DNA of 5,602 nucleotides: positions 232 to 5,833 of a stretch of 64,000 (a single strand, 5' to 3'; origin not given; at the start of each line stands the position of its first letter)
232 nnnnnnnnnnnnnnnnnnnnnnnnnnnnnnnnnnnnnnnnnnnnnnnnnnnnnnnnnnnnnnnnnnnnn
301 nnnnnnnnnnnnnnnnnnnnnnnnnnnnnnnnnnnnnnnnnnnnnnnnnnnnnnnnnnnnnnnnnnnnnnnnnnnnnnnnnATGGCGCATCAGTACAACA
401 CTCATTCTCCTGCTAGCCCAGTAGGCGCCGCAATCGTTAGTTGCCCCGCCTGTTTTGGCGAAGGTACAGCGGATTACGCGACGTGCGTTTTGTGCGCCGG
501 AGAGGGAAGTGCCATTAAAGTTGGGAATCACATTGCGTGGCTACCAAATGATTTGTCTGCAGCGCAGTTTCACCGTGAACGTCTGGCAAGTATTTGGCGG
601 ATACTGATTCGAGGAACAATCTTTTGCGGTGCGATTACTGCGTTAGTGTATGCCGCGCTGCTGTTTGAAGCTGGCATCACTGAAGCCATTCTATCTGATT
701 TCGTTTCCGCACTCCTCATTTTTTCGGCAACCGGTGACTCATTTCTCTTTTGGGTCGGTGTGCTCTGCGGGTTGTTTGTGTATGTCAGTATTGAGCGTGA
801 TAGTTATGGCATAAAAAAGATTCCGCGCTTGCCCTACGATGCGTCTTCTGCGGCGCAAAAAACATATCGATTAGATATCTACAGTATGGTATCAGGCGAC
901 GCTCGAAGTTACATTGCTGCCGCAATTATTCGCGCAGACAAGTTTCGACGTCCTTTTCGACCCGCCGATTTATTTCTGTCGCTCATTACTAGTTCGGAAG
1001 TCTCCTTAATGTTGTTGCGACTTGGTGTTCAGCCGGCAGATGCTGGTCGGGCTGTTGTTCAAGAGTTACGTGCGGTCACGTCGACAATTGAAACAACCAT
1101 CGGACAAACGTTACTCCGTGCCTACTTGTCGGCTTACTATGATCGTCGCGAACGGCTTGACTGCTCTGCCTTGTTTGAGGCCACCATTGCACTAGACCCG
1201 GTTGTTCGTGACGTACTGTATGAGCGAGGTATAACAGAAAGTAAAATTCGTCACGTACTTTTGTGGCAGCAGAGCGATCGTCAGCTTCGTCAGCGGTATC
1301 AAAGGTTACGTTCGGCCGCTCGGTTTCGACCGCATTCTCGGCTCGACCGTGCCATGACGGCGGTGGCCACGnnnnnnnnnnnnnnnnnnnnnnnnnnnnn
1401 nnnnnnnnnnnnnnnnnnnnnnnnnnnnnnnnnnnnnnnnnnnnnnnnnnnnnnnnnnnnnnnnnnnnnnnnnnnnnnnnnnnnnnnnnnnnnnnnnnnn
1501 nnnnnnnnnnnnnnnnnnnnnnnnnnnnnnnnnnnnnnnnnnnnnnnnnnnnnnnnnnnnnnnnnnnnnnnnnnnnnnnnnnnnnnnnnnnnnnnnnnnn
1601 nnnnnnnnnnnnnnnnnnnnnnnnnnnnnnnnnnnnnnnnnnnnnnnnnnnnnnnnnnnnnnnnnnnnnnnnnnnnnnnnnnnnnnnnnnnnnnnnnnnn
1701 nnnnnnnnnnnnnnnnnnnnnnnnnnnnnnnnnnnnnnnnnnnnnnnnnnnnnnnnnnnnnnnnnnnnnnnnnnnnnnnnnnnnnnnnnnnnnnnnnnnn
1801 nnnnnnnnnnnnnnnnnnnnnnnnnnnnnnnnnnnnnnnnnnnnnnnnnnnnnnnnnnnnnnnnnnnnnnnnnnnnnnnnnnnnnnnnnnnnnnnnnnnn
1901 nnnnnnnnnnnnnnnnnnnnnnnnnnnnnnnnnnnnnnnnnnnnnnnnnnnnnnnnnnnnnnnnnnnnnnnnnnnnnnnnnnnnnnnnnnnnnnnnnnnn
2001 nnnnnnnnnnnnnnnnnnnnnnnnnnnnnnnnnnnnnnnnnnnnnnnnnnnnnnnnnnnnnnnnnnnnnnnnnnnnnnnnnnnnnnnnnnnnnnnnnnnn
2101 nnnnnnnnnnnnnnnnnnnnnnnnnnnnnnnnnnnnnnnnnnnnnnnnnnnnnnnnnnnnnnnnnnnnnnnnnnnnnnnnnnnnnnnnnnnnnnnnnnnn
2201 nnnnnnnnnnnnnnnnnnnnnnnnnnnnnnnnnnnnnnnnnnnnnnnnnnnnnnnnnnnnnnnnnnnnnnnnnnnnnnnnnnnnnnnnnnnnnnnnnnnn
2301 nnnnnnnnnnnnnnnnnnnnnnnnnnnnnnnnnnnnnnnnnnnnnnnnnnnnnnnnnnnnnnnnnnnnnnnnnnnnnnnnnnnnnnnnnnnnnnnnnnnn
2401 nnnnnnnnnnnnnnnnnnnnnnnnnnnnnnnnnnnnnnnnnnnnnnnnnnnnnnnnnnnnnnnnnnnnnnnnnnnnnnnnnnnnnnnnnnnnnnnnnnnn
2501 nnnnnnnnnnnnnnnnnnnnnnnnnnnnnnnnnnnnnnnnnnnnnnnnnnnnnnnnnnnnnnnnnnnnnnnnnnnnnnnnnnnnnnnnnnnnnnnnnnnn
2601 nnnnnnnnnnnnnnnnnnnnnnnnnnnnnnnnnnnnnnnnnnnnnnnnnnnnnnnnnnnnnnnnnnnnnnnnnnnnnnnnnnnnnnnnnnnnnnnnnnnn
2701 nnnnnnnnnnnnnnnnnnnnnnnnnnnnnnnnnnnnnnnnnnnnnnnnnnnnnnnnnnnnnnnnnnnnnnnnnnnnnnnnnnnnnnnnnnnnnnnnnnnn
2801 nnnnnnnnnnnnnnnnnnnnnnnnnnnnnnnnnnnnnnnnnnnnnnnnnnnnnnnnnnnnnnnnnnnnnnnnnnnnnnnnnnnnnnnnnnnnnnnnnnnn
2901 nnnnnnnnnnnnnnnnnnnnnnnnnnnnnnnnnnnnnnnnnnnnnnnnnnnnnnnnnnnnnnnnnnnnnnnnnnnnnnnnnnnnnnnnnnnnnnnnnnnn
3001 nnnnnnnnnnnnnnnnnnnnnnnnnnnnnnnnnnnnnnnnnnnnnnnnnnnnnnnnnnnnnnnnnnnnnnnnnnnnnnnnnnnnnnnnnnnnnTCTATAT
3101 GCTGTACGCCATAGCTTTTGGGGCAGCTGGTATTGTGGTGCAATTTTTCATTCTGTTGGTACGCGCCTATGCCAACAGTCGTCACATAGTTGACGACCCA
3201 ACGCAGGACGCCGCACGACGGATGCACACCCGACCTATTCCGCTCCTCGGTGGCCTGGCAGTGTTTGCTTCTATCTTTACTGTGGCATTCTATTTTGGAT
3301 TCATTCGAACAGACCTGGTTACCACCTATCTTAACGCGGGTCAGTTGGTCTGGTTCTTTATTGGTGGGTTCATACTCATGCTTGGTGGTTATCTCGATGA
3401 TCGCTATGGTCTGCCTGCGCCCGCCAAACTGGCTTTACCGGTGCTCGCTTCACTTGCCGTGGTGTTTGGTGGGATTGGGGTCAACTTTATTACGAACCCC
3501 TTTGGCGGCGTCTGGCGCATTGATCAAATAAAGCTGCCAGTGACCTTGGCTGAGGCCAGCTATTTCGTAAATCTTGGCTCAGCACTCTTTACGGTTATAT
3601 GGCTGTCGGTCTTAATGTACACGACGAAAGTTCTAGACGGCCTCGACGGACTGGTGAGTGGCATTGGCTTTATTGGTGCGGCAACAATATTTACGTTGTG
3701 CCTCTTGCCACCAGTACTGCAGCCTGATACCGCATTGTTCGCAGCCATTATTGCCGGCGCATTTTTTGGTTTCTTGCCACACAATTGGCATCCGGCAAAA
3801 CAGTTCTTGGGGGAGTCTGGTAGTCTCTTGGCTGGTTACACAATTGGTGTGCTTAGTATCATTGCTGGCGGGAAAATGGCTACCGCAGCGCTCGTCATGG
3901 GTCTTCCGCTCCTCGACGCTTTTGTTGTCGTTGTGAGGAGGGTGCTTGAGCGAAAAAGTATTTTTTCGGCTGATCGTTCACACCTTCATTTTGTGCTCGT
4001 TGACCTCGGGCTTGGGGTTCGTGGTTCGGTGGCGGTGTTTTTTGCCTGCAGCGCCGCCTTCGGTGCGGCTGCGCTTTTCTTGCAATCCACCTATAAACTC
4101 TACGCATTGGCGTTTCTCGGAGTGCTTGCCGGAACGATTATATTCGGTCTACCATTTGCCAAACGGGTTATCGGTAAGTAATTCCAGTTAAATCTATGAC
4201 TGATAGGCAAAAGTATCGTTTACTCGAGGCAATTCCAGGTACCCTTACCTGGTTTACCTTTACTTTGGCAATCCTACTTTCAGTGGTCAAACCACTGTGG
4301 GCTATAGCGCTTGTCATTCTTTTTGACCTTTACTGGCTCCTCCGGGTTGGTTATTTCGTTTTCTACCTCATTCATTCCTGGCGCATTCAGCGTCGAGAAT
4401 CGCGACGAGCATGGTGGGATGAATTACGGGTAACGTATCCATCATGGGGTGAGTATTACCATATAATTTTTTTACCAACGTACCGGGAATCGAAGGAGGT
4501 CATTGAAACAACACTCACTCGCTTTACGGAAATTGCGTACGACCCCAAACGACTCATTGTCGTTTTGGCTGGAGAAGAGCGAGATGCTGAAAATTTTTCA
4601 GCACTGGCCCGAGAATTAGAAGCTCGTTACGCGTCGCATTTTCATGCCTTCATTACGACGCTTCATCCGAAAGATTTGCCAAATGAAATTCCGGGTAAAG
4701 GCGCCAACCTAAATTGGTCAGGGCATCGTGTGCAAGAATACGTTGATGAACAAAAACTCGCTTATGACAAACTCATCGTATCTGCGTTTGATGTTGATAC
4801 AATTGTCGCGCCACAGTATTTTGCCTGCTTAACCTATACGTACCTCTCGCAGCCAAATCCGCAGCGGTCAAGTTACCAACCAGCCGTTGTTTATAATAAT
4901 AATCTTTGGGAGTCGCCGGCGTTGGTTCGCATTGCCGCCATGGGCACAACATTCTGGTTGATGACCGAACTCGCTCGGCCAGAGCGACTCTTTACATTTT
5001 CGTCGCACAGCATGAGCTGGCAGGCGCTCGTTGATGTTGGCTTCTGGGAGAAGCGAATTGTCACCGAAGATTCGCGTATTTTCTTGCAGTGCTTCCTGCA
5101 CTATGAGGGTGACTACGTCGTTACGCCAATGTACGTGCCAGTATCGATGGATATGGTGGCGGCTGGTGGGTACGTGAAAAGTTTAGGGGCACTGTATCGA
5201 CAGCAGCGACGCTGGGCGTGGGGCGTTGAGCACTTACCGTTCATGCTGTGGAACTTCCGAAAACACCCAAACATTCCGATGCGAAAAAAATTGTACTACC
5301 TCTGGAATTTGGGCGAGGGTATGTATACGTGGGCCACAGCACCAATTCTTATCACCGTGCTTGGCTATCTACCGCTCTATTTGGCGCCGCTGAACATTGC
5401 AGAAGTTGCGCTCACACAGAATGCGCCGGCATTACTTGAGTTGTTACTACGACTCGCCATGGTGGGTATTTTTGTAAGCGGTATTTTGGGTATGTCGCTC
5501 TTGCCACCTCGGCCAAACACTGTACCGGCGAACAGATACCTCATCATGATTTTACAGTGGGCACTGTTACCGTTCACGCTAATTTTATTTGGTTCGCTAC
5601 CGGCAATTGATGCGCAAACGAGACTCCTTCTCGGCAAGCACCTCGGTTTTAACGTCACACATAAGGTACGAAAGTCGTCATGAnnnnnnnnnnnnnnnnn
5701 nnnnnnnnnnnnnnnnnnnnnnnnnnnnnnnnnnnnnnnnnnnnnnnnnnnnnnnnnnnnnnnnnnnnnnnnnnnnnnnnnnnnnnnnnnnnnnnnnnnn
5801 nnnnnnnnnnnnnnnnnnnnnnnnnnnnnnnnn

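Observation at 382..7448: Atypical membrane-anchored Clp-like ATPase (Zn-ribbon + TMs + Clp_N + dead D1 + live D2) heading a polysaccharide-synthesis operon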

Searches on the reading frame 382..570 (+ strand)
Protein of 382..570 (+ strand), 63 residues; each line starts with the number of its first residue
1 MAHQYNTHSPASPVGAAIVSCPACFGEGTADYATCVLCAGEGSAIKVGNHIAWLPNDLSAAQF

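Call 72: search_protein_families(library=pfam, proteins=[window:382-570:+], max_evalue=10)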
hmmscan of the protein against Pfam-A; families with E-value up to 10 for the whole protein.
seq(63 aa): 4 families
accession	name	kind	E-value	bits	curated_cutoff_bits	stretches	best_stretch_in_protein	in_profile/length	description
PF00684.25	DnaJ_CXXCXGXG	-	0.0018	18.9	32.7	2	21-46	1-29/65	DnaJ central domain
PF17302.8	DUF5351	-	0.04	14.6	27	1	34-43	19-28/29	Family of unknown function (DUF5351)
PF21002.2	TMEM106_N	-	0.11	13.6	24.5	1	14-29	50-65/91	Transmembrane protein 106 N-terminal region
PF14369.11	Zn_ribbon_19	-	0.15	12.7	30.8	1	3-26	6-29/35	zinc-ribbon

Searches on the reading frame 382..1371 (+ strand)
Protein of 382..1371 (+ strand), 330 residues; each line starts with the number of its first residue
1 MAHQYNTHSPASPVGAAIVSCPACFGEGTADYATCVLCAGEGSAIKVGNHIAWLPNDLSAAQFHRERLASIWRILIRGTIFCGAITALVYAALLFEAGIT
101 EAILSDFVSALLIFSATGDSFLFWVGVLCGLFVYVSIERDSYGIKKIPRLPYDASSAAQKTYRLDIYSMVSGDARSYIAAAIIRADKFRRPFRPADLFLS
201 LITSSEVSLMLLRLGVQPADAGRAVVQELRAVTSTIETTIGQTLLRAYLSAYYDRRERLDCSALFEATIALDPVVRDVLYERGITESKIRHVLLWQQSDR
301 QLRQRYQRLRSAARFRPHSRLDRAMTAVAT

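Call 42: search_solved_structures(query=window:382-1371:+, max_evalue=1, show_alignments=2)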
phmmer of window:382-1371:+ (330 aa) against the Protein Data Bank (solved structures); distinct sequences matched with E-value up to 1: 0.

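Call 45: search_protein_representatives(protein=window:382-1371:+)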
Query: 330 residues. Proteins with E-value up to 0.001 (for the whole library): 136; up to 1e-10: 44; up to 1e-30: 1. The best 136 are listed.
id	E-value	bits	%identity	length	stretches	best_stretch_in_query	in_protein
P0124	8.6e-43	163.1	35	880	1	35-330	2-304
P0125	2.3e-27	112.4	33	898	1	19-330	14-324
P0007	1.6e-26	109.7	33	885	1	32-330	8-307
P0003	8.4e-24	100.8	33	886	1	19-330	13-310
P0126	4.1e-21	92.0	28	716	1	20-330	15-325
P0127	3.6e-20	88.8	27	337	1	62-330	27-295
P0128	4.6e-20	88.5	25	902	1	16-330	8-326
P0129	8.5e-19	84.3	30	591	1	18-330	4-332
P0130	2.6e-18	82.7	28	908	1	18-330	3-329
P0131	4.3e-18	82.0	28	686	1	18-330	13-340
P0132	4.6e-18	81.9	26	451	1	18-330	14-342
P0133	1.4e-17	80.4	27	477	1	19-330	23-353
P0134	1.9e-17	79.9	31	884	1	122-330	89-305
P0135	3.6e-17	79.0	28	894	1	18-330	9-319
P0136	1.4e-16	77.1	32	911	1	19-330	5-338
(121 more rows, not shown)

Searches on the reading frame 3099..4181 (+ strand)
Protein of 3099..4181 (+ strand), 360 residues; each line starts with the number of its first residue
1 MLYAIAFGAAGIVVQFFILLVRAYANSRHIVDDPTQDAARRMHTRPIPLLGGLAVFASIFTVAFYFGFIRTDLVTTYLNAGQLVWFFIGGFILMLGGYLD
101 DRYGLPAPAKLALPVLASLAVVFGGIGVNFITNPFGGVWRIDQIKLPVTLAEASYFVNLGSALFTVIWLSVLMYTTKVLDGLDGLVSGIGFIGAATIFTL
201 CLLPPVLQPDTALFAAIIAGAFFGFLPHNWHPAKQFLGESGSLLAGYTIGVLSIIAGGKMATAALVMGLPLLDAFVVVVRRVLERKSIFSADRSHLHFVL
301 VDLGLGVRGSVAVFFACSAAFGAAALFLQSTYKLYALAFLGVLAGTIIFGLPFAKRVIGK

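Call 3: search_protein_families(library=pfam, proteins=[window:3099-4181:+], max_evalue=0.01)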
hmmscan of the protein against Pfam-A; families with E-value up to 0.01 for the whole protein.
window:3099-4181:+ (360 aa): 2 families
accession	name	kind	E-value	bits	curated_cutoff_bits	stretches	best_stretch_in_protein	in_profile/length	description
PF00953.26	Glycos_transf_4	-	2e-25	90.1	27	1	86-256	4-159/160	Glycosyl transferase family 4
PF20064.4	DUF6463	-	0.0092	16.3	26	0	52-139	21-103/119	Family of unknown function (DUF6463)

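Call 4: search_protein_families(library=ncbifam, proteins=[window:3099-4181:+], max_evalue=0.001)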
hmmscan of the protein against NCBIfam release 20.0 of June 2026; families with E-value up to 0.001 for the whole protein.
window:3099-4181:+ (360 aa): 3 families
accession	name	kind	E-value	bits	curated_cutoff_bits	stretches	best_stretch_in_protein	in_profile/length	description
TIGR02380.1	ECA_wecA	exception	1.5e-25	90.1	326.05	1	15-326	12-306/346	UDP-N-acetylglucosamine--undecaprenyl-phosphate N-acetylglucosaminephosphotransferase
NF053644.1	MraY_archaea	equivalog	1.2e-13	51.1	450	1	157-325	176-339/340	pseudomurein biosynthesis MraY family phospho-N-acetylmuramoyl-pentapeptide-transferase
TIGR00445.1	mraY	equivalog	4.2e-10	39.6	192.05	1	40-298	28-289/321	phospho-N-acetylmuramoyl-pentapeptide-transferase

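Call 41: search_solved_structures(query=window:3099-4178:+, max_evalue=0.01)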
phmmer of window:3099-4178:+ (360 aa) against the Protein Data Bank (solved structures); distinct sequences matched with E-value up to 0.01: 4.
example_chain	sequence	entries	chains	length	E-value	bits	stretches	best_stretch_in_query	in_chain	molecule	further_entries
6fm9_A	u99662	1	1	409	0.00042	22.9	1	93-273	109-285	UDP-N-acetylglucosamine--dolichyl-phosphate N-acetylglucosaminephosphotransferase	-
6bw5_A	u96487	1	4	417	0.00044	22.8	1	93-273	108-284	UDP-N-acetylglucosamine--dolichyl-phosphate N-acetylglucosaminephosphotransferase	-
9znn_A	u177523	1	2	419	0.00045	22.8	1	93-273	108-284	UDP-N-acetylglucosamine--dolichyl-phosphate N-acetylglucosaminephosphotransferase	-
6bw6_A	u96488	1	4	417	0.00061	22.3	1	155-273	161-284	UDP-N-acetylglucosamine--dolichyl-phosphate N-acetylglucosaminephosphotransferase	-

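Call 68: search_protein_families(library=padloc, proteins=[window:3099-4178:+], max_evalue=0.001)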
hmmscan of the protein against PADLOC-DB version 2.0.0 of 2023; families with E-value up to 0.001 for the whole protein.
window:3099-4178:+ (360 aa): 0 families

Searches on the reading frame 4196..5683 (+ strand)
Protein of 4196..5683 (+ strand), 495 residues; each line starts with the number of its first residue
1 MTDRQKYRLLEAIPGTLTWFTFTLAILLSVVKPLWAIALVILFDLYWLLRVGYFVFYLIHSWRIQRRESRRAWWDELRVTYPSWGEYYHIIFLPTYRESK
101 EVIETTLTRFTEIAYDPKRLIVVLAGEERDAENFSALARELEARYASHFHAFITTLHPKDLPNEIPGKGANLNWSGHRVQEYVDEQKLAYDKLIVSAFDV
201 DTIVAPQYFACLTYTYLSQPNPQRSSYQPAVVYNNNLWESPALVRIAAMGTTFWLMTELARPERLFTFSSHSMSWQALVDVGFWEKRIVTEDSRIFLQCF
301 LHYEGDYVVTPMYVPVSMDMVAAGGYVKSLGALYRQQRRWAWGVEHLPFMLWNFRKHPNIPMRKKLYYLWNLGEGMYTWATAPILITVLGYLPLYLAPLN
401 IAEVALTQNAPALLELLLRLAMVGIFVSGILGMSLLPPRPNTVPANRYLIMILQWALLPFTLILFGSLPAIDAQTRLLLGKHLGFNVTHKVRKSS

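Call 3: search_protein_families(library=pfam, proteins=[window:4196-5683:+], max_evalue=0.01)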
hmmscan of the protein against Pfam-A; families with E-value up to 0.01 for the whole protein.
window:4196-5683:+ (495 aa): 1 family
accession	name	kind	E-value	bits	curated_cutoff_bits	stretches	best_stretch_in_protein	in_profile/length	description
PF13632.12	Glyco_trans_2_3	-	2.3e-09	37.8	27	1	198-395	5-153/198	Glycosyl transferase family group 2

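Call 4: search_protein_families(library=ncbifam, proteins=[window:4196-5683:+], max_evalue=0.001)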
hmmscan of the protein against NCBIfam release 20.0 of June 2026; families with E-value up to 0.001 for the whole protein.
window:4196-5683:+ (495 aa): 1 family
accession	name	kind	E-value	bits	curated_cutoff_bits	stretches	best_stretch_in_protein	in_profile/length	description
TIGR03937.1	PgaC_IcaA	equivalog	5.8e-05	22.2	422.3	0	275-398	209-321/407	poly-beta-1,6-N-acetyl-D-glucosamine synthase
